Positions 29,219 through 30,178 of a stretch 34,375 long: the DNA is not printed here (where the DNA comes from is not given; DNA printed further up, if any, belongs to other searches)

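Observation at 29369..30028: SpoVG fold duplicated and placed behind a signal peptide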

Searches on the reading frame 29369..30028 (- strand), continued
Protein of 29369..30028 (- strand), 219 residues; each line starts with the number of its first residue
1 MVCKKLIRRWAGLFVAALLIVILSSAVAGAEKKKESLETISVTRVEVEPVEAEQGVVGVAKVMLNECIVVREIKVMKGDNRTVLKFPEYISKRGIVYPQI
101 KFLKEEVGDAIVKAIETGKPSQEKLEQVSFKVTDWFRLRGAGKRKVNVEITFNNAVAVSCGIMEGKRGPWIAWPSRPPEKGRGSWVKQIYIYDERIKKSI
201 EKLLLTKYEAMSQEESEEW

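Call 22: predict_structure(alignment_id=A2)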
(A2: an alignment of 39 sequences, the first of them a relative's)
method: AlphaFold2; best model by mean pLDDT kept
length: 219 residues; sequences in the alignment: 39
mean_pLDDT: 82.2   pTM: 0.74
mean pLDDT of the five models: 82.2, 81.7, 80.2, 79.9, 77.6
residues with pLDDT >= 90: 113; 70-90: 61; 50-70: 30; < 50: 15
segments of 3 or more residues with pLDDT < 50: 24-35
pLDDT, mean of each block of 10 residues (from residue 1): 53 56 45 55 93 81 95 88 90 85 90 93 80 90 91 94 93 90 88 96 96 66
secondary structure, 60 per line:
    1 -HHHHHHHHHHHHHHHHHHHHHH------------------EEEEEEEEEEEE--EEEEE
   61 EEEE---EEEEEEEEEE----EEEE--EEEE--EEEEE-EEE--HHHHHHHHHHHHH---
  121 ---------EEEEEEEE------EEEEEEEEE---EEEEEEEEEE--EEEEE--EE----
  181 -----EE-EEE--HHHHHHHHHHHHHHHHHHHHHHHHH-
elements in order: H2-23 E42-53 E56-64 E68-77 E82-85 E88-91 E94-98 E100-102 H105-117 E130-137 E144-152 E156-165 E168-172 E189-191 H194-218
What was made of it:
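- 29675..29911 (-): SpoVG domain 1 (residues ~40-118). AF2 strands 42-102 plus helix 105-117 (call 22).
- On SpoVG domain family (Pfam PF04026): AF2 model has two modules, 42-117 and 130-218, pLDDT about 85-95 (call 22).
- Checked: AlphaFold2 model: mean pLDDT 82, pTM 0.74, two sheet-plus-helix modules at 42-117 and 130-218 (call 22).
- AF2 pLDDT 82, pTM 0.74 (call 22).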

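Call 24: search_protein_representatives(alignment_id=A2)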
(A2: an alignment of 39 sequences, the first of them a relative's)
Query: 39 sequences, 219 profile positions. Proteins with E-value up to 0.001 (for the whole library): 532; up to 1e-10: 168; up to 1e-30: 73. The best 150 are listed.
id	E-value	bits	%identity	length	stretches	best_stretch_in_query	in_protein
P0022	1.5e-114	397.5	-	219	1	1-219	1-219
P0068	4.1e-98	343.7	-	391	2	42-216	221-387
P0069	6.2e-76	271.2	-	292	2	40-210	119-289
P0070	2.5e-74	266.0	-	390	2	40-206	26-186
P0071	4.3e-59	216.2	-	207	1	13-214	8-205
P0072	1.0e-57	211.6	-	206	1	13-216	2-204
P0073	5.2e-57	209.3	-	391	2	33-214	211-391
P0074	1.4e-55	204.6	-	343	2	42-212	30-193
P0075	2.4e-55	203.9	-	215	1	14-216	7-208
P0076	5.3e-55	202.8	-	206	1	20-210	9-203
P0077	3.2e-53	197.0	-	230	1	40-215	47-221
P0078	7.8e-52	192.4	-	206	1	37-218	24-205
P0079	2.2e-51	191.0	-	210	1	38-216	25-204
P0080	2.8e-51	190.6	-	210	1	38-216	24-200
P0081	7.1e-51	189.3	-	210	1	58-216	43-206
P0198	1.1e-18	84.1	-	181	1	43-210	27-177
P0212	3.0e-15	72.8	-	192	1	42-211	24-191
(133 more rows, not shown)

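Call 26: fold_search(model_id=the predicted structure, library=pdb)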
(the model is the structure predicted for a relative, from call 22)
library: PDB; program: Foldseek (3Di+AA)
matches with E <= 10: 511; with E <= 0.001: 0
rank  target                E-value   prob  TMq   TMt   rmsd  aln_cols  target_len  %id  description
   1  2i9x_B                2.1e-03  1.00  0.31  0.70   3.2        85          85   24  Structural Genomics, the crystal structure of SpoVG conserved domain from Staphylococcus epidermidis ATCC 12228 (released 2006-10-03)
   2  2ia9_D                2.6e-03  1.00  0.33  0.68   2.4        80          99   20  Structural Genomics, the crystal structure of SpoVG from Bacillus subtilis subsp. subtilis str. 168 (released 2006-10-17)
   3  2i9x_A                5.4e-03  1.00  0.31  0.73   3.0        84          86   17  Structural Genomics, the crystal structure of SpoVG conserved domain from Staphylococcus epidermidis ATCC 12228 (released 2006-10-03)
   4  2ia9_A                7.0e-03  1.00  0.33  0.69   3.2        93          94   20  Structural Genomics, the crystal structure of SpoVG from Bacillus subtilis subsp. subtilis str. 168 (released 2006-10-17)
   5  2i9z_A                7.3e-03  1.00  0.31  0.71   2.3        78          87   15  Structural Genomics, the Crystal structure of full-length SpoVG from Staphylococcus epidermidis ATCC 12228 (released 2006-10-10)
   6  2ia9_B                8.6e-03  1.00  0.33  0.69   2.6        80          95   20  Structural Genomics, the crystal structure of SpoVG from Bacillus subtilis subsp. subtilis str. 168 (released 2006-10-17)
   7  2ia9_C                9.5e-03  1.00  0.32  0.71   3.0        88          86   19  Structural Genomics, the crystal structure of SpoVG from Bacillus subtilis subsp. subtilis str. 168 (released 2006-10-17)
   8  2i9z_B                1.1e-02  1.00  0.31  0.72   2.9        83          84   23  Structural Genomics, the Crystal structure of full-length SpoVG from Staphylococcus epidermidis ATCC 12228 (released 2006-10-10)
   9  2ia9_E                1.6e-02  1.00  0.29  0.69   3.5        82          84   22  Structural Genomics, the crystal structure of SpoVG from Bacillus subtilis subsp. subtilis str. 168 (released 2006-10-17)
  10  2ia9_F                1.7e-02  1.00  0.29  0.66   3.6        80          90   22  Structural Genomics, the crystal structure of SpoVG from Bacillus subtilis subsp. subtilis str. 168 (released 2006-10-17)
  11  7om8_Z                1.1e-01  0.08  0.12  0.15  14.9       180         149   11  Beta2 appendage domain of AP2 bound to terminal domains beneath the hub of the 28 triskelia mini clathrin coat complex (released 2021-08-11)
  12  9d0w_A                1.6e-01  0.21  0.16  0.05  16.1       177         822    8  Cryo-EM structure of CDK2/CyclinE1 in complex with CRBN/DDB1 and Cpd 4 (released 2025-04-16)
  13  8iyj_V                1.6e-01  0.08  0.13  0.07  37.0       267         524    8  Cryo-EM structure of the 48-nm repeat doublet microtubule from mouse sperm (released 2023-07-05)
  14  5grs_A                1.6e-01  0.16  0.18  0.11  21.4       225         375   10  Complex structure of the fission yeast SREBP-SCAP binding domains (released 2016-12-14)
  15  8g46_A                2.1e-01  0.16  0.16  0.05  15.8       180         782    7  Cryo-EM structure of DDB1deltaB-DDA1-DCAF16-BRD4(BD2)-MMH2 (released 2023-03-08)
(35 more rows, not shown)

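Call 39: search_protein_families(library=pfam, proteins=[L016:887-1669:+, L016:2064-3029:+, L016:3029-4450:+, L016:4460-6559:+, L016:6576-7808:+, L016:7808-8662:+, L016:8662-9504:+, L024:5560-7017:+, L017:10595-11368:+, L015:2917-4089:+], max_evalue=0.05)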
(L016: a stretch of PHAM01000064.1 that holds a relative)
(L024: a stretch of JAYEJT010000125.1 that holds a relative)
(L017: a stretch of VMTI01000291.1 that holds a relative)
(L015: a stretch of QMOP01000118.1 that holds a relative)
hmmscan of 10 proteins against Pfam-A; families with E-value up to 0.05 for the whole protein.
L016:887-1669:+ (261 aa): 0 families

L016:2064-3029:+ (322 aa): 2 families
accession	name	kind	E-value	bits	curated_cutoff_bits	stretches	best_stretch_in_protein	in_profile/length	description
PF02018.23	CBM_4_9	-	1.1e-05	26.2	25.9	1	30-79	4-54/136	Carbohydrate binding domain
PF13860.13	FlgD_ig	-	2.7e-05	24.5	27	1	247-304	22-78/79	FlgD Ig-like domain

L016:3029-4450:+ (474 aa): 7 families
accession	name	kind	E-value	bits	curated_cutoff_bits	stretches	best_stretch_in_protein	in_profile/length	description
PF12836.13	HHH_3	-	3.4e-17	62.7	27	1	325-387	3-65/65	Helix-hairpin-helix motif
PF07719.23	TPR_2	-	5.7e-05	23.4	27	1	428-458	4-34/34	Tetratricopeptide repeat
PF06514.17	PsbU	-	6e-05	23.4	24.5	1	325-386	12-69/93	Photosystem II 12 kDa extrinsic protein (PsbU)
PF00515.34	TPR_1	-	0.00011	22.4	27.8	1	428-458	4-34/34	Tetratricopeptide repeat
PF14520.12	HHH_5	-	0.00075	20.4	27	0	329-354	28-53/57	Helix-hairpin-helix domain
PF00633.29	HHH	-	0.0062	16.8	24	1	328-355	3-30/30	Helix-hairpin-helix motif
PF13414.12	TPR_11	-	0.023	14.8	26.8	1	432-460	1-29/42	TPR repeat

L016:4460-6559:+ (700 aa): 2 families
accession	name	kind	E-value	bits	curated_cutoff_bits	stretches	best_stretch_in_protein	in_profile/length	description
PF12836.13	HHH_3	-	3.9e-12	46.5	27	1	78-139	4-65/65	Helix-hairpin-helix motif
PF21687.3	T2SSK_1st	-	0.0036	18.4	26.2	1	112-141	76-105/107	Type II secretion system (T2SS), protein K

L016:6576-7808:+ (411 aa): 2 families
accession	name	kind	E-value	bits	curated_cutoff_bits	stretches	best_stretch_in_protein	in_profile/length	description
PF03349.22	Toluene_X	-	1.3e-10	40.8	29.7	1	59-376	30-381/421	Outer membrane protein transport protein (OMPP1/FadL/TodX)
PF10677.15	DUF2490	-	0.026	14.7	29.8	0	334-391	23-81/186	Protein of unknown function (DUF2490)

L016:7808-8662:+ (285 aa): 4 families
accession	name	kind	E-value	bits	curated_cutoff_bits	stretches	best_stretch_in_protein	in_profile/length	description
PF00932.25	LTD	-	4e-16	59.8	34.3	1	20-139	6-107/109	Lamin Tail Domain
PF13585.12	CHU_C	-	9.1e-05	22.9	27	1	207-276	5-76/86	CHU_C Type IX secretion signal domain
PF13860.13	FlgD_ig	-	0.0032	17.8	27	1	224-273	19-76/79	FlgD Ig-like domain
PF18962.6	Por_Secre_tail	-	0.036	14.8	27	0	214-281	7-73/75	Secretion system C-terminal sorting domain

L016:8662-9504:+ (281 aa): 0 families

L024:5560-7017:+ (486 aa): 4 families
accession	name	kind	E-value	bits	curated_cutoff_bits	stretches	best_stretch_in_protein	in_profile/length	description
PF04326.19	SLFN_AlbA_2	-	2.2e-26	93.1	25.3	1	9-116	1-114/118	Schlafen, AlbA_2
PF13749.12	HATPase_c_4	-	8.1e-23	80.7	26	1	292-378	2-89/89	Putative ATP-dependent DNA helicase recG C-terminal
PF21247.3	Fic-like_C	-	1.3e-14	54.3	27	1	418-471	11-64/64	Filamentation induced by cAMP protein Fic-like, C-terminal domain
PF14947.12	HTH_45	-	0.0041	17.6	25.5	1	444-483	40-71/77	Winged helix-turn-helix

L017:10595-11368:+ (258 aa): 0 families

L015:2917-4089:+ (391 aa): 1 family
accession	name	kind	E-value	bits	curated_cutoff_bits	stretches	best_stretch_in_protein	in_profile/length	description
PF04026.17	SpoVG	-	5.8e-23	81.3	29.6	3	307-381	9-82/82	SpoVG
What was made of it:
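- On T9SS-type PorV plus cargo pair (neighbouring genes): In L016 the LTD protein hits CHU_C at 22.9 bits versus 27 (call 39).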

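Call 42: find_homologous_proteins(query=A4, max_evalue=1e-10)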
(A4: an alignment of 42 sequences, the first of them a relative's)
Query A4 (42 sequences) (219 aa, profile of the alignment): 66 proteins with E <= 1e-10 among 8000 candidates.
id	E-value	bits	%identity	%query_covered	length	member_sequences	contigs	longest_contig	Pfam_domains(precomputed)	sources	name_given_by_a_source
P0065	5.3e-65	236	44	95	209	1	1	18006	PF04026.18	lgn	-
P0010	2.0e-63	231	87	100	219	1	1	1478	PF04026.18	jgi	-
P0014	2.1e-63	231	81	99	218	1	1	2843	PF04026.18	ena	-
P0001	2.5e-63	231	100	100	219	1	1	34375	PF04026.18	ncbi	-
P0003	2.6e-63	231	98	100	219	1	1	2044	PF04026.18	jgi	jgi:DNA-binding cell septation regulator SpoVG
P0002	2.7e-63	231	99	100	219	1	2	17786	PF04026.18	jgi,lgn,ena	jgi:DNA-binding cell septation regulator SpoVG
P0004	3.4e-63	230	98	100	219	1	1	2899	PF04026.18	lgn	-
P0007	3.6e-63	230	97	100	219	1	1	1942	PF04026.18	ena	-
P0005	5.0e-63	230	98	100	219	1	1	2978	PF04026.18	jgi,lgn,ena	-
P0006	6.2e-63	230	97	100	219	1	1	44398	PF04026.18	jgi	jgi:DNA-binding cell septation regulator SpoVG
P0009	1.4e-62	228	96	100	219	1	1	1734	PF04026.18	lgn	-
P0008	1.5e-62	228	96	100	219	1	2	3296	PF04026.18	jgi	jgi:DNA-binding cell septation regulator SpoVG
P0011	2.8e-62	227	86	100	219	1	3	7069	PF04026.18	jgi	-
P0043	4.4e-62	227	76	96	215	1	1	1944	PF04026.18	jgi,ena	-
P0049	5.7e-62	226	78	92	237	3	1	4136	PF04026.18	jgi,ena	-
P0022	6.1e-62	226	74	100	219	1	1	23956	PF04026.18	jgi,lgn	jgi:DNA-binding cell septation regulator SpoVG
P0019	7.1e-62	226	80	100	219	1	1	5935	PF04026.18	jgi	-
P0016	8.0e-62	226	81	99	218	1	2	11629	PF04026.18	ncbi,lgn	-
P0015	8.4e-62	226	81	99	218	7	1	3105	PF04026.18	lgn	-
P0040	1.1e-61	226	74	98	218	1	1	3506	PF04026.18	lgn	-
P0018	1.1e-61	226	79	98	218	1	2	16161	PF04026.18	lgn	-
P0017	1.3e-61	225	78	98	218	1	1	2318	PF04026.18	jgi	-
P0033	3.0e-61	224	76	98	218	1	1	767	PF04026.18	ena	-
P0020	3.6e-61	224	78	98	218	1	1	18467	PF04026.18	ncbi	ncbi:MAG: septation protein SpoVG family protein [bacterium]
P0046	4.2e-61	224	75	100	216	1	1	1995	PF04026.18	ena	-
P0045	5.6e-61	223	75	98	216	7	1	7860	PF04026.18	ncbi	-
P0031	6.5e-61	223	77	98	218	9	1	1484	PF04026.18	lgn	-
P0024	7.3e-61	223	78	98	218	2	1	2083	PF04026.18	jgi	-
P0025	8.5e-61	223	77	98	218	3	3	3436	PF04026.18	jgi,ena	-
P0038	8.8e-61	223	75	98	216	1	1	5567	PF04026.18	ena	-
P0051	9.2e-61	223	69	100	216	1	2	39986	PF04026.18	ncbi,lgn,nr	ncbi:hypothetical protein GTN66_07610 [bacterium]|nr:hypothetical protein [bacterium] NIN93332.1 hyp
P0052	1.0e-60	222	69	100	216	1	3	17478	PF04026.18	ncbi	-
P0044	1.1e-60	222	75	98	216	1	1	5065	PF04026.18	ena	-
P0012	1.1e-60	222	84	100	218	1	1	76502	PF04026.18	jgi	-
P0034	1.2e-60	222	78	98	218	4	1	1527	PF04026.18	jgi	-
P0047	1.8e-60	222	76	98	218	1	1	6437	PF04026.18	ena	-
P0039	1.9e-60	222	75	98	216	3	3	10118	PF04026.18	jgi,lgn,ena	-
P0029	2.0e-60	221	77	98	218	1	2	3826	PF04026.18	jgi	-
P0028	2.0e-60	221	77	98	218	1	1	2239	PF04026.18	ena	-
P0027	2.1e-60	221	78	98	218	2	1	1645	PF04026.18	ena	-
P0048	2.2e-60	221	74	98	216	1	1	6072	PF04026.18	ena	-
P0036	2.2e-60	221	74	100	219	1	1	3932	PF04026.18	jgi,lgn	-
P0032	2.6e-60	221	76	98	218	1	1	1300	PF04026.18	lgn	-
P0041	3.6e-60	221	76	98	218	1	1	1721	PF04026.18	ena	-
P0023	3.8e-60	221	77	98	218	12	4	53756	PF04026.18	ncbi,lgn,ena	-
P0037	4.5e-60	220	76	98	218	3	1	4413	PF04026.18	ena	-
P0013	4.9e-60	220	82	100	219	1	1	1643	PF04026.18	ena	-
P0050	1.2e-59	219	74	95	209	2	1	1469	PF04026.18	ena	-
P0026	1.4e-59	219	78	98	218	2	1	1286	PF04026.18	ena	-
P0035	1.5e-59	219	74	100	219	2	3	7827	PF04026.18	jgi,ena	-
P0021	2.5e-59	218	80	98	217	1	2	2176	PF04026.18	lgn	-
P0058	4.6e-59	217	62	99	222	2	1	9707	PF04026.18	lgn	-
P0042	6.3e-59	217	72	100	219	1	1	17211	PF04026.18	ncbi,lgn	-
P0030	8.9e-59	216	78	98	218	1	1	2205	PF04026.18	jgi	-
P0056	1.4e-58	215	63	99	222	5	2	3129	PF04026.18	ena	-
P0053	2.4e-58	215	69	100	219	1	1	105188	PF04026.18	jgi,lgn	-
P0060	2.9e-58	214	60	100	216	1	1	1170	PF04026.18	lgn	-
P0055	3.6e-58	214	65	100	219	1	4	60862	PF04026.18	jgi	-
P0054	4.5e-57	210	82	80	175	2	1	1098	PF04026.18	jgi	-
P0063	1.4e-56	209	57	100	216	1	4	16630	PF04026.18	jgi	-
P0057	2.0e-55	205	80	74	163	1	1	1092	PF04026.18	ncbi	ncbi:putative septation protein SpoVG [subsurface metagenome]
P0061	5.5e-53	197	63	86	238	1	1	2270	PF04026.18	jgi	-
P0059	3.1e-50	188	86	68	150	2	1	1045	PF04026.18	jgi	-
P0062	8.3e-48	180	83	66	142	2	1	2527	PF04026.18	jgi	-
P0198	3.6e-47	178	26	77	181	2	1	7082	PF04026.18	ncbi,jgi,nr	ncbi:MAG: SpoVG family protein [Elusimicrobiota bacterium]|jgi:DNA-binding cell septation regulator 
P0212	8.4e-40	154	27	68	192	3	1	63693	PF04026.18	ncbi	-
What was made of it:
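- Tried and rejected: It added only P0198 and P0212 (call 42).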

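Call 43: find_encoding_contigs(protein=P0212, flank=9000, max_places=2)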
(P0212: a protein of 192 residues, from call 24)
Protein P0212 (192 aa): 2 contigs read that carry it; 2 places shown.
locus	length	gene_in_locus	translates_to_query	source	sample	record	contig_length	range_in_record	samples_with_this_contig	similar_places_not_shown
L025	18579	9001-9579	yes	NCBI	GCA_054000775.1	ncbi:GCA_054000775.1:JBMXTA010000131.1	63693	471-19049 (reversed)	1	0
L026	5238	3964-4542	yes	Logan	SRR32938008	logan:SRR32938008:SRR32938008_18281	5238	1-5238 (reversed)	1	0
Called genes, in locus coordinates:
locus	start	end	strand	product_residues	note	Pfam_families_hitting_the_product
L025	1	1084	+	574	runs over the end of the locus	PF00587:tRNA-synt_2b, PF04073:tRNA_edit, PF03129:HGTP_anticodon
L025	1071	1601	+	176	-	PF00395:SLH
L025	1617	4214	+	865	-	PF03968:LptD_N (faint)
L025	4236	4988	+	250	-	PF01569:PAP2, PF14360:PAP2_C (weak)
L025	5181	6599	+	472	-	PF13742:tRNA_anti_2 (faint), PF01336:tRNA_anti-codon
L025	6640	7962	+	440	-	PF01970:TctA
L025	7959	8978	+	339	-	PF04307:YdjM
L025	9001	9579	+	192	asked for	PF04026:SpoVG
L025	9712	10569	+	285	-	-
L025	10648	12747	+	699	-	PF07584:BatA, PF13519:VWA_2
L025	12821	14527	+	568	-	PF02554:CstA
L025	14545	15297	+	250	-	PF00977:His_biosynth, PF00478:IMPDH (faint), PF02581:TMP-TENI (faint), PF03060:NMO (faint), PF01207:Dus (faint), PF01180:DHO_dh (faint), PF05690:ThiG (faint), PF04309:G3P_antiterm (faint)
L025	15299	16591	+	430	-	PF16927:HisKA_7TM, PF13487:HD_5, PF01966:HD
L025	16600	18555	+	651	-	PF00270:DEAD (weak), PF06733:DEAD_2 (weak), PF13307:Helicase_C_2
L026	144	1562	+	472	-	PF13742:tRNA_anti_2 (faint), PF01336:tRNA_anti-codon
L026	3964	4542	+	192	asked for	PF04026:SpoVG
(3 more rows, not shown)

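Call 44: find_encoding_contigs(protein=P0198, flank=9000, max_places=2)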
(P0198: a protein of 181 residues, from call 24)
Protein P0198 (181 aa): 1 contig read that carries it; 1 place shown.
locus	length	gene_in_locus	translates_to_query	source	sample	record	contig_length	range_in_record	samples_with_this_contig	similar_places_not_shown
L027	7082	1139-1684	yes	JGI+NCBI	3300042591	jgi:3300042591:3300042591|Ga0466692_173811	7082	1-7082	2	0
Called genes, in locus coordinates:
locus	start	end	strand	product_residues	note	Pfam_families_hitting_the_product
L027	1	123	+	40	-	?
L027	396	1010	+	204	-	PF01725:Ham1p_like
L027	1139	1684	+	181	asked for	PF04026:SpoVG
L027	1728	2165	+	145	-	PF08818:DUF1801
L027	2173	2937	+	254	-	PF00977:His_biosynth, PF02581:TMP-TENI (faint), PF03060:NMO (faint)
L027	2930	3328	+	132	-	PF01502:PRA-CH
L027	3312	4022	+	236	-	-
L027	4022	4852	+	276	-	PF08241:Methyltransf_11 (faint), PF13847:Methyltransf_31 (faint), PF01555:N6_N4_Mtase, PF13649:Methyltransf_25 (faint)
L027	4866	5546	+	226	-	PF00697:PRAI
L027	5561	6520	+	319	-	PF01380:SIS, PF00571:CBS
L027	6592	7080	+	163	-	PF01039:Carboxyl_trans (weak)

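Call 65: search_dna_similar(query=window:29369-30028:-, collection=phages, mode=protein, max_evalue=0.001, max_rows=10)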
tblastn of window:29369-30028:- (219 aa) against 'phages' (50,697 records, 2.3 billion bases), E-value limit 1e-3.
No match.

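Call 66: search_dna_similar(query=window:29369-30028:-, collection=plasmids, mode=protein, max_evalue=0.001, max_rows=10)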
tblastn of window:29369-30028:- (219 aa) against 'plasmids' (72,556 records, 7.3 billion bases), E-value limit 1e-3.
No match.
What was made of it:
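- Tried and rejected: Mobile-element or defence origin: no tblastn match in the phage or plasmid collections (calls 65, 66).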
